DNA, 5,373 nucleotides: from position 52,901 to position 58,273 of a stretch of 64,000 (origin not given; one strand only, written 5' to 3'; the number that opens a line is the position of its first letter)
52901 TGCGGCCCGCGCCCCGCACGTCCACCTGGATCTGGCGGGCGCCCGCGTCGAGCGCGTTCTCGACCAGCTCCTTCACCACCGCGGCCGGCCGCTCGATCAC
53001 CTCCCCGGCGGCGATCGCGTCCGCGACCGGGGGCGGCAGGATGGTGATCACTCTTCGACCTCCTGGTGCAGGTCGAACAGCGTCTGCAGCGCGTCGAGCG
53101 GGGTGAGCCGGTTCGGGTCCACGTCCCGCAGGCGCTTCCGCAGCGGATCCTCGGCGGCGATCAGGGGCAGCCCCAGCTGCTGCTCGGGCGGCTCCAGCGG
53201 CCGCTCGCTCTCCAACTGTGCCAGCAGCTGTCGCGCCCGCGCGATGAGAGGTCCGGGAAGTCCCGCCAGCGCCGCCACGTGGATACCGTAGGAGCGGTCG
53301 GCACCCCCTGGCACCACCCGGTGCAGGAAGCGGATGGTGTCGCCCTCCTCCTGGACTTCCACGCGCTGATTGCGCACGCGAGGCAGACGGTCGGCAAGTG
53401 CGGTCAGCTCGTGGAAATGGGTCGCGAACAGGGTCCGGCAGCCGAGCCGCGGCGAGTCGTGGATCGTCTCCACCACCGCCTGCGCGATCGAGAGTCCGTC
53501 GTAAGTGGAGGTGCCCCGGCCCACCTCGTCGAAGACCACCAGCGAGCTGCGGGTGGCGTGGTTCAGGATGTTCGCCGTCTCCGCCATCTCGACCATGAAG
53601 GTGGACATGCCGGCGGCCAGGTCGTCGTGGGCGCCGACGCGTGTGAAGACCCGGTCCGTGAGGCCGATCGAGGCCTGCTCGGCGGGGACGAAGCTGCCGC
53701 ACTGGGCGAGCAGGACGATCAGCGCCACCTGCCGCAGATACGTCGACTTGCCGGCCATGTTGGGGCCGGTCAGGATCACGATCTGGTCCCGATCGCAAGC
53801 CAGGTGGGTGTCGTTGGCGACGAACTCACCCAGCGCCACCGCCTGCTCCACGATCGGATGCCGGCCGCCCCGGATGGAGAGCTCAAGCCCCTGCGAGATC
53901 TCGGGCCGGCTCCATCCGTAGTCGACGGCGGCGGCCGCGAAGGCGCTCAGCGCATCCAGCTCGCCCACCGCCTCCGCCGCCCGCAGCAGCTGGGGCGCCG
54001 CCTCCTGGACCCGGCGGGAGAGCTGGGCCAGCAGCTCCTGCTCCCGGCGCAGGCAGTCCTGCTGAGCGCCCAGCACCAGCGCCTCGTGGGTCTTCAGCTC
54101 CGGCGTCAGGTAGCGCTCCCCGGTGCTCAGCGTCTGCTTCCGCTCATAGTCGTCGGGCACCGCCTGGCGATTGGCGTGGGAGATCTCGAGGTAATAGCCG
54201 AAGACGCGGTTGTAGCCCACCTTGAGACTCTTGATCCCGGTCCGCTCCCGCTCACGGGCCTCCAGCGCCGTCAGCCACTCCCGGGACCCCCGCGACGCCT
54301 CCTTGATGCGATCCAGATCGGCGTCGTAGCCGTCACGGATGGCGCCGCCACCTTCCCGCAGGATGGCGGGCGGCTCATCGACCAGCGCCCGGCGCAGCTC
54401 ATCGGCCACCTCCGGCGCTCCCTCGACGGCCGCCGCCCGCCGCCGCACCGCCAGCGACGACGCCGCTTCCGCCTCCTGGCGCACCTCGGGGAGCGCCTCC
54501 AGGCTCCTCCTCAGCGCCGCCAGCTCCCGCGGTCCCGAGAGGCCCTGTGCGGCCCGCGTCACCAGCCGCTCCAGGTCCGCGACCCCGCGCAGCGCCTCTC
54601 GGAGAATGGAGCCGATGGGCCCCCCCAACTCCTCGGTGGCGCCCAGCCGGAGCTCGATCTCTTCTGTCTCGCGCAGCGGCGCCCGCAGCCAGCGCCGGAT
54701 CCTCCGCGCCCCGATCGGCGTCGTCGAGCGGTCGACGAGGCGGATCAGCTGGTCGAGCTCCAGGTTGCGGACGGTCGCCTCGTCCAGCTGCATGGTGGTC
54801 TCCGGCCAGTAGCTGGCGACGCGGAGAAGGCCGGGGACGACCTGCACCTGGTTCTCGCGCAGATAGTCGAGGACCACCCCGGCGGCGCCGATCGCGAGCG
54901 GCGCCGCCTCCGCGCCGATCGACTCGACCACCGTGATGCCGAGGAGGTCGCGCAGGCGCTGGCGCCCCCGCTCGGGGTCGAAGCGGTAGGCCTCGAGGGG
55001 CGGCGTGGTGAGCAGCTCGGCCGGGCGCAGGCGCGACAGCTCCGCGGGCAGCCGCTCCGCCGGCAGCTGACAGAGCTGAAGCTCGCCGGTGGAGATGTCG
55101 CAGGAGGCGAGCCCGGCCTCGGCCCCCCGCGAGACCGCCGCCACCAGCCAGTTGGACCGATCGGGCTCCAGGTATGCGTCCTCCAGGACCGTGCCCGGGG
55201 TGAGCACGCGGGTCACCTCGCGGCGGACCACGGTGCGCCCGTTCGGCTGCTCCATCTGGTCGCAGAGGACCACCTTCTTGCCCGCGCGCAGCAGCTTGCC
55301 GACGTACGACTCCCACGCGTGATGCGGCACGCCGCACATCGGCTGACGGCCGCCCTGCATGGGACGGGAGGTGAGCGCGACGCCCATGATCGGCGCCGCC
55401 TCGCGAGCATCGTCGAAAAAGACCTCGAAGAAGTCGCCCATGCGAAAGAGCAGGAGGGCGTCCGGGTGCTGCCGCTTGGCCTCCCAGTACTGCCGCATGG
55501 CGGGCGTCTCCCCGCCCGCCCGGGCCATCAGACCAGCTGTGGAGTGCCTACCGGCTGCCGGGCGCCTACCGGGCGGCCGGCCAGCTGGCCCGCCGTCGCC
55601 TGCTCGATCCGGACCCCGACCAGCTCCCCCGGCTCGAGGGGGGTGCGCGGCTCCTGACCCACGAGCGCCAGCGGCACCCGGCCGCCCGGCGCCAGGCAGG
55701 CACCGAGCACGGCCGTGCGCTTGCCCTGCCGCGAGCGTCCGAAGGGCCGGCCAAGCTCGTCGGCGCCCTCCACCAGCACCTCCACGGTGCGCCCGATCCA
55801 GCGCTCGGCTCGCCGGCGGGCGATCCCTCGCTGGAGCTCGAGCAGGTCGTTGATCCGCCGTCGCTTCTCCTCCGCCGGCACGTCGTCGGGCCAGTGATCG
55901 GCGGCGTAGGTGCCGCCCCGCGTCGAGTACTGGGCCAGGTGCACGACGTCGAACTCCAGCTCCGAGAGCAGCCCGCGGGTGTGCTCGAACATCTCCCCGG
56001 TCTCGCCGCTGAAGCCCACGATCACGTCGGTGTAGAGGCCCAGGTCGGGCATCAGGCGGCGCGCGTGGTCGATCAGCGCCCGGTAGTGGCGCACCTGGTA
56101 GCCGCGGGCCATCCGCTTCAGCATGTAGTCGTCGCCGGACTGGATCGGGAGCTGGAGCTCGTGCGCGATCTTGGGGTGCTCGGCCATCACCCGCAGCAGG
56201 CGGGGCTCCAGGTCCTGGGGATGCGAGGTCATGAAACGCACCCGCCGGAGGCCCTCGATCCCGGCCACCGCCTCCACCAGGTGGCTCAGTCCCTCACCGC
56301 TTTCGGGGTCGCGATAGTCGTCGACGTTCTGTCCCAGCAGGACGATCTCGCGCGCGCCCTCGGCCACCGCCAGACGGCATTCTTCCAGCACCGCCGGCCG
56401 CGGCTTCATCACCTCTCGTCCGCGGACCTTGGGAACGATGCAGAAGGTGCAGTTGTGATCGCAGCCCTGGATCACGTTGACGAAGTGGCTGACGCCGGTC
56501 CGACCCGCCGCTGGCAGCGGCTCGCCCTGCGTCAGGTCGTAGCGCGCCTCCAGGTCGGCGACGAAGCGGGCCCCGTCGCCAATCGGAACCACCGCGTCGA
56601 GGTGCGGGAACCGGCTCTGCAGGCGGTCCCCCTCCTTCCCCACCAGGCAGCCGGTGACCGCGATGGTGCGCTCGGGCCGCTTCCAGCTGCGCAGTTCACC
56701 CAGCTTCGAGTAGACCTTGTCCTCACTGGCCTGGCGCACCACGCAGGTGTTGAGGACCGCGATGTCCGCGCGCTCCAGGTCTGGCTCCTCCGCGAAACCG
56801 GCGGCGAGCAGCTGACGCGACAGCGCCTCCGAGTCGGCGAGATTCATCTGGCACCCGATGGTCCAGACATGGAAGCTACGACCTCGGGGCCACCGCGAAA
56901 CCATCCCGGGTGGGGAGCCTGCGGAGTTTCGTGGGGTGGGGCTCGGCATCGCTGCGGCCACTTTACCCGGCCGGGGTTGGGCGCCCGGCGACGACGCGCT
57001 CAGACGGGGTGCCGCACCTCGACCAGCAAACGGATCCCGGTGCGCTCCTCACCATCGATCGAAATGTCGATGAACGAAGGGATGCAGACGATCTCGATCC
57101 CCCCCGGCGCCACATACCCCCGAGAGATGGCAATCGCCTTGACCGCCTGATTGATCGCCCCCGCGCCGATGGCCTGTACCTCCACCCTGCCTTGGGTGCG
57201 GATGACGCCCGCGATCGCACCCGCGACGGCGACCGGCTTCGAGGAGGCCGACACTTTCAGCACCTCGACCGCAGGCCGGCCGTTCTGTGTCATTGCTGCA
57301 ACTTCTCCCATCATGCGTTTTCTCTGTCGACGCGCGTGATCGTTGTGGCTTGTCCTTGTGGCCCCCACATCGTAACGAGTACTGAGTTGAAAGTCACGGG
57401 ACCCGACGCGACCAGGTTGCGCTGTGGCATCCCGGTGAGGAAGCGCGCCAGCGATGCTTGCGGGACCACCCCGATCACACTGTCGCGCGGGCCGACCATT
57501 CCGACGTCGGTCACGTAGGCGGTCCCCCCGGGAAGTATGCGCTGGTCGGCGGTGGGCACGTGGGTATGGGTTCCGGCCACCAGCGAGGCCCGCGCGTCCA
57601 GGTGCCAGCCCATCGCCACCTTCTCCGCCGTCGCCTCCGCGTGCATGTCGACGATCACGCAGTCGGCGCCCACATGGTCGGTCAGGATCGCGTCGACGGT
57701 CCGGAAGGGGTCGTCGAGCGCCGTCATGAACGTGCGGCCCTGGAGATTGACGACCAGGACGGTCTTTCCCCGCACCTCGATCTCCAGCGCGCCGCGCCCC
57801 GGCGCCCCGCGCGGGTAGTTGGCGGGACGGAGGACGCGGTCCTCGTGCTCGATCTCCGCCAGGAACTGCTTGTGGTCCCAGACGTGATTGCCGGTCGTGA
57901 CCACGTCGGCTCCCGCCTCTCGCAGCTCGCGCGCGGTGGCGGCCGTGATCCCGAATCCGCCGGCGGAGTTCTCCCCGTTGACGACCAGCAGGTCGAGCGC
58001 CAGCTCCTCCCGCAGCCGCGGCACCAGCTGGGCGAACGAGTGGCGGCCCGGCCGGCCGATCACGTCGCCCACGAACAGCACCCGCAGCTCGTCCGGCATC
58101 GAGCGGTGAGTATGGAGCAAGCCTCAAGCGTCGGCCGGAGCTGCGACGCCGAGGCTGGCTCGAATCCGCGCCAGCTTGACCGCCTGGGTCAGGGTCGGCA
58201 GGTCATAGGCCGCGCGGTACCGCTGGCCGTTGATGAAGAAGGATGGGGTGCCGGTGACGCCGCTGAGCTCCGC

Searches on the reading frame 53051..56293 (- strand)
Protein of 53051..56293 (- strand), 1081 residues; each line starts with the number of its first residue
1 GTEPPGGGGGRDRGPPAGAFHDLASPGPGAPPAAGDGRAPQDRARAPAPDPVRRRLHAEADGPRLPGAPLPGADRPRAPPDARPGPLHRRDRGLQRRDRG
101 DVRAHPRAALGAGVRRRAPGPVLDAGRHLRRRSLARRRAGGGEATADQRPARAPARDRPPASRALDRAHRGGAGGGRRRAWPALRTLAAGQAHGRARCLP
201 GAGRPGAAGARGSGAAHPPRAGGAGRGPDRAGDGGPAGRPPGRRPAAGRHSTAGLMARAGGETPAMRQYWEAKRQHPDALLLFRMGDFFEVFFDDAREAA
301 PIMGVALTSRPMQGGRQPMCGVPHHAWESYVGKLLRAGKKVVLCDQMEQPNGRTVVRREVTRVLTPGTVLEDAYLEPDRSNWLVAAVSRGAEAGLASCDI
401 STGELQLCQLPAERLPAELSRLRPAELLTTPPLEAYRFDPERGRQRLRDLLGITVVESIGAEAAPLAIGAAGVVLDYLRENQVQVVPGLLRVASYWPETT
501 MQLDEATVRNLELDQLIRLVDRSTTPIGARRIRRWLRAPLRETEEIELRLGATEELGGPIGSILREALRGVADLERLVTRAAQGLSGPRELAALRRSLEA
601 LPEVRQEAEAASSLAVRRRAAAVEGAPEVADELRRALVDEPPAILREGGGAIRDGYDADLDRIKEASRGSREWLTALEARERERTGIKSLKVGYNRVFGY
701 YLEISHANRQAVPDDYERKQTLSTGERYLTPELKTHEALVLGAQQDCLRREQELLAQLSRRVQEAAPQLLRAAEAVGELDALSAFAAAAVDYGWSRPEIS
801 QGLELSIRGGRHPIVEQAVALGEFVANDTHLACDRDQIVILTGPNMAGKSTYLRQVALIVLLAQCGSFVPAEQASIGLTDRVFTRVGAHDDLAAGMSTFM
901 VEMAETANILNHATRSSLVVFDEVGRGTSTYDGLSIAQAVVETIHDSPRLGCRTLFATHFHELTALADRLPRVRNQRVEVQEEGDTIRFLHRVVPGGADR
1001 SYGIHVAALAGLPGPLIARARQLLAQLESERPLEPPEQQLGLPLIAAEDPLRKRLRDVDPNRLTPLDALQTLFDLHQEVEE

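Call 13: search_protein_families(library=pfam, proteins=[window:53051-56293:-], max_evalue=0.001)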
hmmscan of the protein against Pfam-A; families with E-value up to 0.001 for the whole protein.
window:53051-56293:- (1081 aa): 5 families
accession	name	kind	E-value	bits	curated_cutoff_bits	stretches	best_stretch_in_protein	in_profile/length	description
PF00488.27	MutS_V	-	1.1e-81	273.8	30.2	1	839-1028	1-188/188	MutS domain V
PF01624.25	MutS_I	-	5.3e-37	126.9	20.6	1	263-372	1-112/113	MutS domain I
PF05192.23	MutS_III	-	3.5e-34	119.3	34.1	1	506-786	1-194/194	MutS domain III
PF05190.23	MutS_IV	-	8.3e-28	97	22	1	655-745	1-91/92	MutS family domain IV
PF05188.22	MutS_II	-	2.8e-14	54.1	25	1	383-487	3-130/133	MutS domain II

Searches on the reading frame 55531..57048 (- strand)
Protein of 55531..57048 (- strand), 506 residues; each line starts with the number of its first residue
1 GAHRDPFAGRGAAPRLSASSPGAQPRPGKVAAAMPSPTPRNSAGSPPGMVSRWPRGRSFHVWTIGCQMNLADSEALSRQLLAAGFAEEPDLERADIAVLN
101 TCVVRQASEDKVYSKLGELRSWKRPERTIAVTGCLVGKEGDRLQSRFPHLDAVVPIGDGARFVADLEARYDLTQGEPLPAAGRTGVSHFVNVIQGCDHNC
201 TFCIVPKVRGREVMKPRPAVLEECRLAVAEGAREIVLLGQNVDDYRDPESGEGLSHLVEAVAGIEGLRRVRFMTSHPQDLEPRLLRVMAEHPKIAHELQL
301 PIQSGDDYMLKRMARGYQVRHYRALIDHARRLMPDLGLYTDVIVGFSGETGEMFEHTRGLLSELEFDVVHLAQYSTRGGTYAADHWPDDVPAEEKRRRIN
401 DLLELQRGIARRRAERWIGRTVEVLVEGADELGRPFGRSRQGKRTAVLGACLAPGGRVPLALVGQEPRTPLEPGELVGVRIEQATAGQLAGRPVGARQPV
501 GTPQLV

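Call 15: search_protein_families(library=pfam, proteins=[window:55531-57048:-], max_evalue=0.001)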
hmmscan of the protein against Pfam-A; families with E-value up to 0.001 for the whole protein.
window:55531-57048:- (506 aa): 2 families
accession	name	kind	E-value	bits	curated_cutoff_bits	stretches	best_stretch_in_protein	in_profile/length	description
PF00919.26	UPF0004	-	1.8e-25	89.2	27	1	59-154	2-97/98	Uncharacterized protein family UPF0004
PF04055.27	Radical_SAM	-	7.1e-21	75.5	29.5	1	190-359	1-164/166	Radical SAM superfamily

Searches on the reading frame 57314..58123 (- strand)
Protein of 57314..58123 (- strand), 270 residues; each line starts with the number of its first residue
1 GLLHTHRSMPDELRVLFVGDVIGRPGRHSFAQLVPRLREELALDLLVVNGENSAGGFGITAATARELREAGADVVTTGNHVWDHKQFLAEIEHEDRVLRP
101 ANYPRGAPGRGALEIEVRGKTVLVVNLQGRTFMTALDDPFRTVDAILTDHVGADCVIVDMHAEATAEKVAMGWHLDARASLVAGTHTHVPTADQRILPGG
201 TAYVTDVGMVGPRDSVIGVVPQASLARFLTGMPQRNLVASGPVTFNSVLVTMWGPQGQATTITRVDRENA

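Call 15: search_protein_families(library=pfam, proteins=[window:57314-58123:-], max_evalue=0.001)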
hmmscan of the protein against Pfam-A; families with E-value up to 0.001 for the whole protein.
window:57314-58123:- (270 aa): 2 families
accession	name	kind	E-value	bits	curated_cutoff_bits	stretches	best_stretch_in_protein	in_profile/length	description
PF13277.11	YmdB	-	3.8e-98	328.2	27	1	16-265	1-253/253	YmdB-like protein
PF00149.33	Metallophos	-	7e-09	36.8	21.5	1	13-190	1-191/191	Calcineurin-like phosphoesterase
